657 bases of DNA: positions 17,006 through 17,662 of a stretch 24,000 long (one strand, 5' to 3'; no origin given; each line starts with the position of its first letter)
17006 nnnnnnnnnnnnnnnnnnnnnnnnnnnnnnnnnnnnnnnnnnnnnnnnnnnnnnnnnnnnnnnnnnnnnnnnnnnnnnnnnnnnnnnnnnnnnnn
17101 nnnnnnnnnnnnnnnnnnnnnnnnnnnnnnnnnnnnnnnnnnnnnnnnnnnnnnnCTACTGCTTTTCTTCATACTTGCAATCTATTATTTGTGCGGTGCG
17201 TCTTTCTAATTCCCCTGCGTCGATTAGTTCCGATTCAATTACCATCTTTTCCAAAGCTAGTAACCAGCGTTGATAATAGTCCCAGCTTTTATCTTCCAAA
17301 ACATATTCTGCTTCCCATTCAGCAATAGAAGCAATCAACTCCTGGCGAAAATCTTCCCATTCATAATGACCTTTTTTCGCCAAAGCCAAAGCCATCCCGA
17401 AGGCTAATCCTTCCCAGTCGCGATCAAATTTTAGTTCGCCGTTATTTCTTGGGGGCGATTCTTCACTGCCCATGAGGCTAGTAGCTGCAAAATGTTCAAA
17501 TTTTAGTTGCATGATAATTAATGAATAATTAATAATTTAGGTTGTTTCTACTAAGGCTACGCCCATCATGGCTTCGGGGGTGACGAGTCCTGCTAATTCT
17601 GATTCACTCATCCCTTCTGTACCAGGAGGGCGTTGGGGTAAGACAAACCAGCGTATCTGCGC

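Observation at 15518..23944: Ten-gene co-directional cluster joining a cynABDS cyanate module to a cobalt nitrile hydratase module with its own metal-supply genes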

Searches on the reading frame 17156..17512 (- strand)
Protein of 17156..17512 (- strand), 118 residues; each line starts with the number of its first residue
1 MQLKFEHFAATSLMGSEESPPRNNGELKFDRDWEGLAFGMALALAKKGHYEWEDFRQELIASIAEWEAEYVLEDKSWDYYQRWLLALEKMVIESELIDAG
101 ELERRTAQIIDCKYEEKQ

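Call 3: search_protein_families(library=pfam, proteins=[window:17156-17512:-])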
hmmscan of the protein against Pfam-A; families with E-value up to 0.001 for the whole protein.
window:17156-17512:- (118 aa): 1 family
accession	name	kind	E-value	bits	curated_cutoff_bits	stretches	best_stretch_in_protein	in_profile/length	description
PF21006.2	NHase_beta_N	-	5.9e-13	49.4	21.5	1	25-109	21-98/115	Nitrile hydratase beta subunit, N-terminal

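Call 4: search_protein_families(library=ncbifam, proteins=[window:17156-17512:-])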
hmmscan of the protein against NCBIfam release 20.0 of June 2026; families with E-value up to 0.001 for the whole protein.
window:17156-17512:- (118 aa): 2 families
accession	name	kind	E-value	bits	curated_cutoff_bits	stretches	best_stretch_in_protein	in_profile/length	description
TIGR03889.1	nitrile_acc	equivalog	9.2e-19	67.2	46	1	29-101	1-72/74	nitrile hydratase accessory protein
TIGR03888.1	nitrile_beta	equivalog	8.3e-11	42.2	152.2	1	24-110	21-99/226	nitrile hydratase subunit beta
